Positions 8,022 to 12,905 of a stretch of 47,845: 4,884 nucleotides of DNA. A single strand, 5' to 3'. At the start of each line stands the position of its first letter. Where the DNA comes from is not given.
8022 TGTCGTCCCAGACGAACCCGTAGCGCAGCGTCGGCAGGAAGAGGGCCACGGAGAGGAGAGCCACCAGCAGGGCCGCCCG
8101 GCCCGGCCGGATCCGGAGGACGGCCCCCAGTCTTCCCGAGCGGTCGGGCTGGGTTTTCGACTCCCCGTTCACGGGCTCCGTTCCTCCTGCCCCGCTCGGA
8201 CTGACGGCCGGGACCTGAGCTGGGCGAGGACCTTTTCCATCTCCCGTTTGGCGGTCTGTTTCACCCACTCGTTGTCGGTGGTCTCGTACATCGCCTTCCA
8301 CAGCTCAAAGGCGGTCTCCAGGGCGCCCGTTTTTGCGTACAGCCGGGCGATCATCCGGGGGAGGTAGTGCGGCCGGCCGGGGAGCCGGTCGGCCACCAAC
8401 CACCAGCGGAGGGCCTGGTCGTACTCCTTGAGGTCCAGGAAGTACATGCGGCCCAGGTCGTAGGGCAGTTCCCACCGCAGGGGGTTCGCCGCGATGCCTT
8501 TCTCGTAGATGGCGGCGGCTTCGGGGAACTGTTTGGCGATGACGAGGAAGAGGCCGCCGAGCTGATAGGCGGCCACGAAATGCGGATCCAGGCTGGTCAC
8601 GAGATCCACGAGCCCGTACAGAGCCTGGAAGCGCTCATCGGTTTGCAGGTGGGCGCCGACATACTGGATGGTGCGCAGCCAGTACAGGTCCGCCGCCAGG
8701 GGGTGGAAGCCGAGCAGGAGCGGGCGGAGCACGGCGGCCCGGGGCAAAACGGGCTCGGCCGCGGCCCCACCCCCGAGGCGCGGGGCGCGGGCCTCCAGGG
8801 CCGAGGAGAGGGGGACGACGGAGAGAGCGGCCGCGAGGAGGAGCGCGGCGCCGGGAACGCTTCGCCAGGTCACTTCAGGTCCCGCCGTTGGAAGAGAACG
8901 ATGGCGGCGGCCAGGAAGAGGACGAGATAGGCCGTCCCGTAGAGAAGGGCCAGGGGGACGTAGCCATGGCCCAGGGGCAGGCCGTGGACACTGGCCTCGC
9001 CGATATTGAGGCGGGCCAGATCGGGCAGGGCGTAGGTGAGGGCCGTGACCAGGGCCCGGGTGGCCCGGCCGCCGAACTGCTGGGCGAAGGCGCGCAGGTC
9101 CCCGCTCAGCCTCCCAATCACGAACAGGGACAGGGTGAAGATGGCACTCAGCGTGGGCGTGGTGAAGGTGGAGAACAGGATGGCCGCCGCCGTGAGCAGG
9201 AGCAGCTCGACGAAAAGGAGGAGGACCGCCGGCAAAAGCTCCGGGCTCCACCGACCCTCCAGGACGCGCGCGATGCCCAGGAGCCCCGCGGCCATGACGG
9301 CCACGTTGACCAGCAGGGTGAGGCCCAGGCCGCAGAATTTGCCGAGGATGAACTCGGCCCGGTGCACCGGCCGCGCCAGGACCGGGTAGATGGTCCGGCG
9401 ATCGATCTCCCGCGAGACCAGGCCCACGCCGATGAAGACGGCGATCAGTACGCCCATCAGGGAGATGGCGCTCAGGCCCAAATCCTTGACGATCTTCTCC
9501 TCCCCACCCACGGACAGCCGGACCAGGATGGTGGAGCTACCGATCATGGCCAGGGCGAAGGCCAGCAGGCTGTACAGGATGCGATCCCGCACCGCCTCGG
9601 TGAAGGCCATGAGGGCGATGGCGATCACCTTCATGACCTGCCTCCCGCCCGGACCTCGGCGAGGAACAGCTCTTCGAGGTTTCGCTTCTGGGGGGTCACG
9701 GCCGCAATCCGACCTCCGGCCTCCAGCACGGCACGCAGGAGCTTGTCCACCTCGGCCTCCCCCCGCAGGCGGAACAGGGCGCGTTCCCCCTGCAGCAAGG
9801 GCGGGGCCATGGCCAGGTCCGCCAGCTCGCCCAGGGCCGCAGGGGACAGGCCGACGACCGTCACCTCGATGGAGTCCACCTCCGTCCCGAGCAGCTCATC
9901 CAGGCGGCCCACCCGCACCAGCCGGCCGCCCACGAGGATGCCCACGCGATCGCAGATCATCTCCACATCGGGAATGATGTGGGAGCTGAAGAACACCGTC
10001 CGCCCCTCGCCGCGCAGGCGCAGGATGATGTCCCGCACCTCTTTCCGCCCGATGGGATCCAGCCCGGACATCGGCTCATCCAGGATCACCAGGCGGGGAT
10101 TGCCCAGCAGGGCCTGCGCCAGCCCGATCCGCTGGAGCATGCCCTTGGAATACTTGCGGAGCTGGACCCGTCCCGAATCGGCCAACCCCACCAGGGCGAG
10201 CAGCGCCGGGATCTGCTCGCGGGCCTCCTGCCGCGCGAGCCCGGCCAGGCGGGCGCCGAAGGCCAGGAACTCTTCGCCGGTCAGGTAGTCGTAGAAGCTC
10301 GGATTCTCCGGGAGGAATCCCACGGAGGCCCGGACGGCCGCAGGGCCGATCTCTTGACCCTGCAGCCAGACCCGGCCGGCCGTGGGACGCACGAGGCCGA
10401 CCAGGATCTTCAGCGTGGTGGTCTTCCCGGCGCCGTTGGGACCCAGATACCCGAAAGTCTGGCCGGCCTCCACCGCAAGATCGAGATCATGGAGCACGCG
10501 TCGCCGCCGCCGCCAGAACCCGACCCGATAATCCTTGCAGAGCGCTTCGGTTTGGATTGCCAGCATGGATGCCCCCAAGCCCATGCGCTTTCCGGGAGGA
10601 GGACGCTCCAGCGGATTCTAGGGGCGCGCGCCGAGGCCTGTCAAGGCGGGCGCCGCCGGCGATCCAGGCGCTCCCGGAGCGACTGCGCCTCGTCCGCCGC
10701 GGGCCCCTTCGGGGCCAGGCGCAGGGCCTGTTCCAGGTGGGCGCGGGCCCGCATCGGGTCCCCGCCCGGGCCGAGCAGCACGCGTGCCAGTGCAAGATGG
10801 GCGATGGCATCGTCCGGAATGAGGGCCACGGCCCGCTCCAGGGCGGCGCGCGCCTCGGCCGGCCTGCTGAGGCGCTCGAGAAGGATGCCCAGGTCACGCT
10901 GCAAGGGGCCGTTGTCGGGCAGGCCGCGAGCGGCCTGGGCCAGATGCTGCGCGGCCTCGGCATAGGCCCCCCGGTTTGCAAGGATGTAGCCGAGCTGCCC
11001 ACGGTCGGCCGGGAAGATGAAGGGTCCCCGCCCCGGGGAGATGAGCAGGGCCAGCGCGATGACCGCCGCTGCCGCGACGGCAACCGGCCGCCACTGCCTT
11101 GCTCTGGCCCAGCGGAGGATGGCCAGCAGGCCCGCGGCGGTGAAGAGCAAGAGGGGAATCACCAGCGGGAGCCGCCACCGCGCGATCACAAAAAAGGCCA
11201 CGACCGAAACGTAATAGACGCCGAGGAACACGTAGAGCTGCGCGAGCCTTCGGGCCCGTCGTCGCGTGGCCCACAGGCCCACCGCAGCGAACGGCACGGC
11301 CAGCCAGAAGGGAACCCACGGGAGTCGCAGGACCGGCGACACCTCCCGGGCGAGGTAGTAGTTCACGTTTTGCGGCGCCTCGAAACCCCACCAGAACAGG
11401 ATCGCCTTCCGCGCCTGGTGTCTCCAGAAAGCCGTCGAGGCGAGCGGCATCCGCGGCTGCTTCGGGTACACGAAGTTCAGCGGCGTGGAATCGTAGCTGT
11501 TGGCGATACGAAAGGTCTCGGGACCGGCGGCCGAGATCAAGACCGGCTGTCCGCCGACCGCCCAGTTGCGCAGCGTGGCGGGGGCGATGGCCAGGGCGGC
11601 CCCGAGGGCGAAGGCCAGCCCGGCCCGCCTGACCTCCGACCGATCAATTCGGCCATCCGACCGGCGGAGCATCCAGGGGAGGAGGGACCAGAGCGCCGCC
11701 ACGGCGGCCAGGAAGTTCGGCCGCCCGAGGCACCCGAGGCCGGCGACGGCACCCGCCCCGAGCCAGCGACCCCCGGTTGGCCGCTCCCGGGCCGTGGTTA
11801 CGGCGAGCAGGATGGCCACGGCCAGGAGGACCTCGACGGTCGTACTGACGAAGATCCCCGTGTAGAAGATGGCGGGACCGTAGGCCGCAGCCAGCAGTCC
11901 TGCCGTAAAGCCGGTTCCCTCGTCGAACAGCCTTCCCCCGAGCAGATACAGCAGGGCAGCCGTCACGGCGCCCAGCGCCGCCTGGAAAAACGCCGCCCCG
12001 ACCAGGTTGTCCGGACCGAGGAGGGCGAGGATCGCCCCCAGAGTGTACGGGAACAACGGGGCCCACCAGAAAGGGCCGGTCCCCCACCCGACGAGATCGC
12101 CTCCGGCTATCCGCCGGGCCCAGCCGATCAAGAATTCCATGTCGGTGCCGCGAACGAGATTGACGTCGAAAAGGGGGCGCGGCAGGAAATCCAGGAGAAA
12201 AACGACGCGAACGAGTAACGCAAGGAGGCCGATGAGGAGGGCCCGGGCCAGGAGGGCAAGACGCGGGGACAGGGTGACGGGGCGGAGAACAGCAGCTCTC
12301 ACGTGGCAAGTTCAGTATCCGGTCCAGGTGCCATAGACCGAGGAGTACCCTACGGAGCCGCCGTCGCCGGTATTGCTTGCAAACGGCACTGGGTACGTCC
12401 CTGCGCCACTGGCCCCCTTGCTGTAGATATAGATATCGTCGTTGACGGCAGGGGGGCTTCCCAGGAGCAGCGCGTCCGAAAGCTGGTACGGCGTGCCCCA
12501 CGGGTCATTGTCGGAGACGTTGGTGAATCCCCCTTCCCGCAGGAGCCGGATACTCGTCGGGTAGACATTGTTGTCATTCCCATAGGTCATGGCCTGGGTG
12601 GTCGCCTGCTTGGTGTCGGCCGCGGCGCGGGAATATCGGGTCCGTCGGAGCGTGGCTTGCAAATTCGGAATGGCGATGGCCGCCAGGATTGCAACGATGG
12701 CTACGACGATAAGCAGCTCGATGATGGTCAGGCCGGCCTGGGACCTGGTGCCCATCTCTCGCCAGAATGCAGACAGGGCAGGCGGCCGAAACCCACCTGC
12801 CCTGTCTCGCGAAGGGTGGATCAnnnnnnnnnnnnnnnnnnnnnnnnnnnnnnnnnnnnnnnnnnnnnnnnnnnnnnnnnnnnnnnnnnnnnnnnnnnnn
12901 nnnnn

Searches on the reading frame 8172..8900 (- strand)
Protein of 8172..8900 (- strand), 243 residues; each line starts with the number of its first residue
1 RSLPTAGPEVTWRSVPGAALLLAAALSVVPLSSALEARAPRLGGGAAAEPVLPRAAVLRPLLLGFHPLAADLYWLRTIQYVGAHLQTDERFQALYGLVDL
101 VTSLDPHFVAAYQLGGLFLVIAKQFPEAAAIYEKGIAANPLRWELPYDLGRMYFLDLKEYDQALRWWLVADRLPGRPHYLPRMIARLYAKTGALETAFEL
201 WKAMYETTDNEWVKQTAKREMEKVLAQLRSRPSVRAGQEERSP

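Call 5: search_protein_families(library=ncbifam, proteins=[window:8172-8900:-], max_evalue=0.001)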
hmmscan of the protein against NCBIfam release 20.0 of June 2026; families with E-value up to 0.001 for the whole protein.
window:8172-8900:- (243 aa): 0 families

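Call 35: find_homologous_proteins(query=window:8172-8873:-, max_evalue=0.001)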
Query window:8172-8873:- (234 aa): 287 proteins with E <= 0.001 among 5861 candidates; the best 120 are listed.
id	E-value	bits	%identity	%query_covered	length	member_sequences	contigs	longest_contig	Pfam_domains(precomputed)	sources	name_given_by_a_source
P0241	1.0e-149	515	100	100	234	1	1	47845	-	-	-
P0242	3.1e-112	392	80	95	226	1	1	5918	-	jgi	-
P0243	2.2e-110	386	75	95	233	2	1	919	-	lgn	-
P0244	5.3e-108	378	75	91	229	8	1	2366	-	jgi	jgi:tetratricopeptide (TPR) repeat protein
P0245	2.7e-107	376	74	97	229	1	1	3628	-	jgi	jgi:tetratricopeptide (TPR) repeat protein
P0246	6.9e-105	368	73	97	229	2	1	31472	-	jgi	jgi:tetratricopeptide (TPR) repeat protein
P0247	1.9e-103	363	75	95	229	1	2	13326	-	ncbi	-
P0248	4.0e-103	362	75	84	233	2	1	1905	-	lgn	-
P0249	7.7e-103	361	73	96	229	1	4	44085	-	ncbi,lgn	-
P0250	8.9e-103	361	73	95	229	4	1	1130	-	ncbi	-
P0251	2.4e-102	360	74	87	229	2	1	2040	-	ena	-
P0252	2.8e-102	360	73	95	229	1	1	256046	-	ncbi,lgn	-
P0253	4.7e-102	359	71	98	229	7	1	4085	-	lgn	-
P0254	1.6e-101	357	74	87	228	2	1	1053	-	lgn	-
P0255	1.1e-100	354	71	95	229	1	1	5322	-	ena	-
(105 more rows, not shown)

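Call 56: find_related_loci(query=A5, collection=metagenome_contigs, flank=10000)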
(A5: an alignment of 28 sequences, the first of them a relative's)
Query A5 (234 aa) in metagenome_contigs; peptide patterns used: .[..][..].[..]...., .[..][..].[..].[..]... (x = any residue, [..] = any of these).
192 stretches matched a pattern; 85 encode a relative of the query (tblastn E <= 1e-3); the best 80 are kept; 80 distinct loci.
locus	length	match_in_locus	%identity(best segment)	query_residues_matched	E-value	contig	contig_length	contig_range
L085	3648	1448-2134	72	1-229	8e-109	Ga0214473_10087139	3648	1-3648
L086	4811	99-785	71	1-229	2e-106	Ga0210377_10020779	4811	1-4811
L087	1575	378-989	74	19-222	9e-109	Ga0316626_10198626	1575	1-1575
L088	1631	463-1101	75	17-229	8e-108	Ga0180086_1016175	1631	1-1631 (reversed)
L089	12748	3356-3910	64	38-221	1e-79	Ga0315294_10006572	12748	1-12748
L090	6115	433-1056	57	23-231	2e-78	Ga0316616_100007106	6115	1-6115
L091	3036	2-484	71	69-229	6e-79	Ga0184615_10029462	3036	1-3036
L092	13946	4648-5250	57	23-224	2e-77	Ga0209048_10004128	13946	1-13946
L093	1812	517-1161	57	10-223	3e-80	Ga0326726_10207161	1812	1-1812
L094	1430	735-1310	60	28-221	1e-80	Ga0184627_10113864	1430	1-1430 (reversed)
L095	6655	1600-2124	65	42-216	5e-76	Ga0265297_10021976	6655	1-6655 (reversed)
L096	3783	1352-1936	59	25-220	7e-76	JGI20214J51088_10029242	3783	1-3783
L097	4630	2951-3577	57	9-221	1e-75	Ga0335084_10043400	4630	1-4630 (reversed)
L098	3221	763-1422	56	3-222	7e-76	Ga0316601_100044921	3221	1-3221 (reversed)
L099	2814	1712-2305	58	26-224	7e-76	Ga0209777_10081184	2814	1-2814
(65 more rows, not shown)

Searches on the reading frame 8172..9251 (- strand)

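Call 4: search_protein_families(library=pfam, proteins=[window:8172-9251:-], max_evalue=0.01)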
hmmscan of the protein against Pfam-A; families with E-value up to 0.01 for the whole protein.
window:8172-9251:- (360 aa): 1 family
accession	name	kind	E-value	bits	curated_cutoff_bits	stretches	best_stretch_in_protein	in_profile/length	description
PF14559.12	TPR_19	-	0.0041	17.9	25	0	237-282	2-46/68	Tetratricopeptide repeat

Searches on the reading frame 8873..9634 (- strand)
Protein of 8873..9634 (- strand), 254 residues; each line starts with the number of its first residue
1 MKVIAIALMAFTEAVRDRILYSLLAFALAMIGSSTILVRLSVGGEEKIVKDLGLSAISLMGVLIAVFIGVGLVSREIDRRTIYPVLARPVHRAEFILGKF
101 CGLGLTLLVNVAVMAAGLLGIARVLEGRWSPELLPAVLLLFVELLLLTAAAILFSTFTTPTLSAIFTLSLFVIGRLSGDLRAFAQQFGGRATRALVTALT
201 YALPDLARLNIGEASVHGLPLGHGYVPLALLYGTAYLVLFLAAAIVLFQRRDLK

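Call 4: search_protein_families(library=pfam, proteins=[window:8873-9634:-], max_evalue=0.01)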
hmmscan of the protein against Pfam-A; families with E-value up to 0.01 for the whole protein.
window:8873-9634:- (254 aa): 3 families
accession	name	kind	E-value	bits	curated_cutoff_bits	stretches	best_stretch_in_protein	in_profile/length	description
PF12679.13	ABC2_membrane_2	-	4.2e-15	56.2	27.2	1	46-253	63-283/283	ABC-2 family transporter protein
PF12730.13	ABC2_membrane_4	-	1.4e-05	25.5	27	1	52-171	52-176/179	ABC-2 family transporter protein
PF12698.13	ABC2_membrane_3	-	0.0013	18.3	31.6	1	51-171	162-278/347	ABC-2 family transporter protein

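Call 5: search_protein_families(library=ncbifam, proteins=[window:8873-9634:-], max_evalue=0.001)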
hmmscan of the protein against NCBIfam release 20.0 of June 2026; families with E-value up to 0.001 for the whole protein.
window:8873-9634:- (254 aa): 0 families

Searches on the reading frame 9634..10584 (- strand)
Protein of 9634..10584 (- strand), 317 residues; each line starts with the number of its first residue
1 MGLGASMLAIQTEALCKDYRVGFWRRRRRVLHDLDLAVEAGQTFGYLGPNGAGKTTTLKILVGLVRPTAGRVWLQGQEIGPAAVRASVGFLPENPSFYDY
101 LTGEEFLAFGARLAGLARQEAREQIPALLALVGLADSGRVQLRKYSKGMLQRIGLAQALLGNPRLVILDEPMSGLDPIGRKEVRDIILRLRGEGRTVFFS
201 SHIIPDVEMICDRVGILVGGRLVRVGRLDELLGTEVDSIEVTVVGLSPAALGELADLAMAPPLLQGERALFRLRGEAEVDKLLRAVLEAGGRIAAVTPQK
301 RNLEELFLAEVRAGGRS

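Call 4: search_protein_families(library=pfam, proteins=[window:9634-10584:-], max_evalue=0.01)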
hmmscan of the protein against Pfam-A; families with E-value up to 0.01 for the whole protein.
window:9634-10584:- (317 aa): 2 families
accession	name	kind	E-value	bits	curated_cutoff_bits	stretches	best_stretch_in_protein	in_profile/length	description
PF00005.33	ABC_tran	-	7.3e-28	98.3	25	1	31-172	1-136/137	ABC transporter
PF13304.12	AAA_21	-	8.2e-11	42.9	27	1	137-202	230-298/304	AAA domain, putative AbiEii toxin, Type IV TA system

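Call 5: search_protein_families(library=ncbifam, proteins=[window:9634-10584:-], max_evalue=0.001)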
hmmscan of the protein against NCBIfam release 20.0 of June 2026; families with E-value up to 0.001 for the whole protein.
window:9634-10584:- (317 aa): 183 families (the best 25 are shown)
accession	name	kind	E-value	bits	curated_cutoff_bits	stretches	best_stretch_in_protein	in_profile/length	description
TIGR01188.1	drrA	subfamily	8e-59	199.4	312.45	1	31-309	9-299/302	daunorubicin resistance ABC transporter, ATP-binding protein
TIGR03522.1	GldA_ABC_ATP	equivalog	2.3e-52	178.4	402.6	1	28-307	15-297/301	gliding motility-associated ABC transporter ATP-binding subunit GldA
TIGR03740.1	galliderm_ABC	subfamily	7.8e-52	176.2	309.75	1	12-229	3-209/223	lantibiotic protection ABC transporter ATP-binding subunit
NF010060.0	PRK13537.1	equivalog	6.9e-44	150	521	1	28-268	28-270/314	nodulation factor ABC transporter ATP-binding protein NodI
NF033858.1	ABC2_perm_RbbA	equivalog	1.3e-41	142.5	1050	1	32-234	283-487/909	ribosome-associated ATPase/putative transporter RbbA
TIGR04406.1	LPS_export_lptB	equivalog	6.4e-39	133.7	240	1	26-234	12-225/239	LPS export ABC transporter ATP-binding protein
NF010059.0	PRK13536.1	equivalog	3.2e-37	128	549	1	8-254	42-284/342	nodulation factor ABC transporter ATP-binding protein NodI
TIGR01288.1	nodI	equivalog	4.9e-37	127.5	424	1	29-268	18-259/303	nodulation factor ABC transporter ATP-binding protein NodI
TIGR01186.1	proV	subfamily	1.8e-35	122.8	326.6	1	31-233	9-219/363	betaine/proline/choline family ABC transporter ATP-binding protein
TIGR03864.1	PQQ_ABC_ATP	hypoth_equivalog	2e-35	122.3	302.25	1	27-235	13-224/236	ABC transporter, ATP-binding subunit, PQQ-dependent alcohol dehydrogenase system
TIGR01257.1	rim_protein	equivalog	4.1e-35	120.1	4012.85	1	28-226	943-1142/2272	rim ABC transporter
TIGR04521.1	ECF_ATPase_2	equivalog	2.3e-33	115.5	330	1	27-234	17-235/279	energy-coupling factor transporter ATPase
TIGR01166.1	cbiO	subfamily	2e-32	112.2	211.8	1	27-203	4-186/190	cobalt ABC transporter, ATP-binding protein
TIGR00968.1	3a0106s01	subfamily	2.5e-32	112.3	342.75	1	29-236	14-223/237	sulfate ABC transporter ATP-binding protein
NF008421.0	PRK11248.1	equivalog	2.4e-31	109.1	357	1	28-208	14-193/255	taurine ABC transporter ATP-binding subunit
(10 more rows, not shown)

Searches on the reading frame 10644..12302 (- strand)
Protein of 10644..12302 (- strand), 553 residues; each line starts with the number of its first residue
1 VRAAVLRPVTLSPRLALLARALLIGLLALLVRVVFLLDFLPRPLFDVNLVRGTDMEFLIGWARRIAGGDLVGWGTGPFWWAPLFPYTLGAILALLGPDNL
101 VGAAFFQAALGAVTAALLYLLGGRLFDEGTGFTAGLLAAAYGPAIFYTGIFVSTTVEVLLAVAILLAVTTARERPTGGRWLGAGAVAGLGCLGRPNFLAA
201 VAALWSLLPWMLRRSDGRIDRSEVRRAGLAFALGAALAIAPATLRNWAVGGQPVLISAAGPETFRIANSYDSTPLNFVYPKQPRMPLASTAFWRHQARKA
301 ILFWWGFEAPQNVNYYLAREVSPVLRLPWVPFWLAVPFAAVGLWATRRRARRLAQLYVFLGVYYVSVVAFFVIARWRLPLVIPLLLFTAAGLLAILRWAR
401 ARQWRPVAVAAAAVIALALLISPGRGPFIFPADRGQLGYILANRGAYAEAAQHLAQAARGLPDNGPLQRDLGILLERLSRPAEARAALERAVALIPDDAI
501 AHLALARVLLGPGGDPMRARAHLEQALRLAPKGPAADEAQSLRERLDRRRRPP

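Call 4: search_protein_families(library=pfam, proteins=[window:10644-12302:-], max_evalue=0.01)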
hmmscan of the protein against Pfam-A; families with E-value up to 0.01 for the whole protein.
window:10644-12302:- (553 aa): 13 families
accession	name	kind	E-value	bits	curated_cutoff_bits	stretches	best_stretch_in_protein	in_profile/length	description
PF13231.12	PMT_2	-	4.2e-13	50.3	26.1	1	81-212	3-130/160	Dolichyl-phosphate-mannose-protein mannosyltransferase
PF13428.12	TPR_14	-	6.9e-09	36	23.5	1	467-507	3-43/44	Tetratricopeptide repeat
PF07719.23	TPR_2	-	1.9e-08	34.2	27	1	469-498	5-34/34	Tetratricopeptide repeat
PF14559.12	TPR_19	-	1.3e-07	32.3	25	1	444-507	4-67/68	Tetratricopeptide repeat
PF13432.12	TPR_16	-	3.5e-06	27.8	32.7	1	470-534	2-65/65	Tetratricopeptide repeat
PF13424.12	TPR_12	-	4e-06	27.4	30.1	1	469-531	7-76/77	Tetratricopeptide repeat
PF13371.12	TPR_9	-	4.8e-05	23.7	35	1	462-507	26-71/73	Tetratricopeptide repeat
PF13414.12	TPR_11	-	4.8e-05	23.4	26.8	0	483-509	12-38/42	TPR repeat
PF00515.34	TPR_1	-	5e-05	23.4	27.8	0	471-498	7-34/34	Tetratricopeptide repeat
PF13431.12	TPR_17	-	0.00023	21.6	24.4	0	488-520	2-33/34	Tetratricopeptide repeat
PF13181.12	TPR_8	-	0.0014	19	25.7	0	471-498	7-34/34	Tetratricopeptide repeat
PF13174.12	TPR_6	-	0.0053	17.8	26.3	0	503-532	4-32/33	Tetratricopeptide repeat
PF13176.12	TPR_7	-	0.0077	16.7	27.9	0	436-459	4-27/36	Tetratricopeptide repeat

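Call 5: search_protein_families(library=ncbifam, proteins=[window:10644-12302:-], max_evalue=0.001)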
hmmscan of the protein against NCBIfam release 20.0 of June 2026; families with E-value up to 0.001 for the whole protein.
window:10644-12302:- (553 aa): 4 families
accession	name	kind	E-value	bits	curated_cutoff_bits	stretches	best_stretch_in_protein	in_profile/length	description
TIGR02917.1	PEP_TPR_lipo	equivalog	1.4e-05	23.2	312.2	1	440-537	338-434/899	XrtA/PEP-CTERM system TPR-repeat protein PrsT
NF040959.1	MamA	equivalog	0.00013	21.5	200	1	437-507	111-181/204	magnetosome protein MamA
TIGR04154.1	archaeo_STT3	subfamily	0.00042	18.8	450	1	78-171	68-169/831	oligosaccharyl transferase, archaeosortase A system-associated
NF007302.0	PRK09782.1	equivalog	0.00084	17.4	1223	0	410-498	630-713/990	phage receptor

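Call 51: search_solved_structures(query=window:10644-12302:-, max_evalue=1)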
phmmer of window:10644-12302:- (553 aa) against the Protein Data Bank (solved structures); distinct sequences matched with E-value up to 1: 41.
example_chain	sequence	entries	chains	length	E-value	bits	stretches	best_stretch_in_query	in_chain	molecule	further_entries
1w3b_A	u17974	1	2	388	4.1e-07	32.3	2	444-532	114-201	UDP-N-ACETYLGLUCOSAMINE--PEPTIDE N-ACETYLGLUCOSAMINYLTRANSFERASE 110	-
6eou_A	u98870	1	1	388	7.2e-07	31.5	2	444-532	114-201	UDP-N-acetylglucosamine--peptide N-acetylglucosaminyltransferase 110 kDa subunit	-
7yea_A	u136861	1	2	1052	4.8e-06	28.8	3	430-536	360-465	UDP-N-acetylglucosamine--peptide N-acetylglucosaminyltransferase 110 kDa subunit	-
7yeh_B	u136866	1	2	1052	4.8e-06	28.8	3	430-536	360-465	UDP-N-acetylglucosamine--peptide N-acetylglucosaminyltransferase 110 kDa subunit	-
7ntf_A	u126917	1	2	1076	5.2e-06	28.7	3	430-536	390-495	Isoform 1 of UDP-N-acetylglucosamine--peptide N-acetylglucosaminyltransferase 110 kDa subu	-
6b85_J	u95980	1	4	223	1.7e-05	27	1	436-500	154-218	TMHC4_R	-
8far_A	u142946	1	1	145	2.1e-05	26.7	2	471-539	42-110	I432-1-CC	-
8cus_A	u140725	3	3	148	2.5e-05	26.4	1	438-521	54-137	I432-1(NaCl) Chain A | I432-1(Imd) Chain A | I432-1-X3 Chain A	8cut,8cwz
8fwd_1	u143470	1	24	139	3.6e-05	25.9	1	437-531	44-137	O43-rpxdoc-EK1_B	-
11kc_A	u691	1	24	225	0.00022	23.3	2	436-498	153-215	Designed nanoparticle O43-TM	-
9k7u_A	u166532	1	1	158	0.0031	19.5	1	436-549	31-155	Heter-Zn2-HEHE-22A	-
7obi_A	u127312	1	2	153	0.0032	19.5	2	435-534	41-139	CTPR-rv4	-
3cv0_A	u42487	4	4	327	0.0061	18.6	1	446-530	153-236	Peroxisome targeting signal 1 receptor PEX5 | Peroxisome targeting signal 1 receptor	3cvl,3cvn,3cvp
3cvq_A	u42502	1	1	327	0.0065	18.5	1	446-530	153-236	Peroxisome targeting signal 1 receptor PEX5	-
9f8w_A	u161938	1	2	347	0.019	16.9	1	446-530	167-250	Peroxisome targeting signal 1 receptor PEX5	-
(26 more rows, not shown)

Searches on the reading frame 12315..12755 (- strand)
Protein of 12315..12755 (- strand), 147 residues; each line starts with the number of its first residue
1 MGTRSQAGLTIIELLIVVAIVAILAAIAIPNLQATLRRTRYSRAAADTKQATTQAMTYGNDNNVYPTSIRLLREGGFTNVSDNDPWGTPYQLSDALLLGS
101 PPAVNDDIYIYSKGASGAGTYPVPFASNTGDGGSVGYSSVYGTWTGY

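Call 5: search_protein_families(library=ncbifam, proteins=[window:12315-12755:-], max_evalue=0.001)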
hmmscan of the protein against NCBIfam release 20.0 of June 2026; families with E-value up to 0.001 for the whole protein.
window:12315-12755:- (147 aa): 9 families
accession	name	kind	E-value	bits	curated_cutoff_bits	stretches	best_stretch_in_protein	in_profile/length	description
TIGR01710.1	typeII_sec_gspG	equivalog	2e-10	40.8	88.85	1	8-68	2-62/134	type II secretion system major pseudopilin GspG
NF041775.1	typeIV_PilA_Myxo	equivalog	1.8e-09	37.9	400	1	7-62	11-66/214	type IV pilin protein PilA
NF040999.1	pilin_ComGC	equivalog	6.3e-09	35.9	75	1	7-79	2-74/84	competence type IV pilus major pilin ComGC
NF007862.0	PRK10574.1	equivalog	2.2e-08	34.3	138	1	5-39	3-37/145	prepilin peptidase-dependent pilin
TIGR02596.1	TIGR02596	subfamily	1.9e-06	28.1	70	1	10-73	2-64/196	Verru_Chthon cassette protein D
TIGR02532.1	IV_pilin_GFxxxE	domain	7.7e-06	25.5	16.3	1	6-29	1-24/24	prepilin-type N-terminal cleavage/methylation domain-containing protein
TIGR01708.2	typeII_sec_gspH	equivalog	0.00014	21.9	80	1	6-57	1-56/169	type II secretion system minor pseudopilin GspH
NF041013.1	T4P_ComGE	equivalog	0.0002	21.4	49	1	7-74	4-72/83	competence type IV pilus minor pilin ComGE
NF007800.0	PRK10506.1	equivalog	0.00037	20.4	158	1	4-64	6-66/163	prepilin peptidase-dependent protein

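Call 6: search_protein_families(library=pfam, proteins=[window:12315-12755:-], max_evalue=0.01)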
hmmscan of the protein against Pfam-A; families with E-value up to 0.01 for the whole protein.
window:12315-12755:- (147 aa): 1 family
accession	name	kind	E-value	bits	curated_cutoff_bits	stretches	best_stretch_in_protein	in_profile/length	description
PF07963.17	N_methyl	-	2.1e-06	27.5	21.2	1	4-29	2-27/27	Prokaryotic N-terminal methylation motif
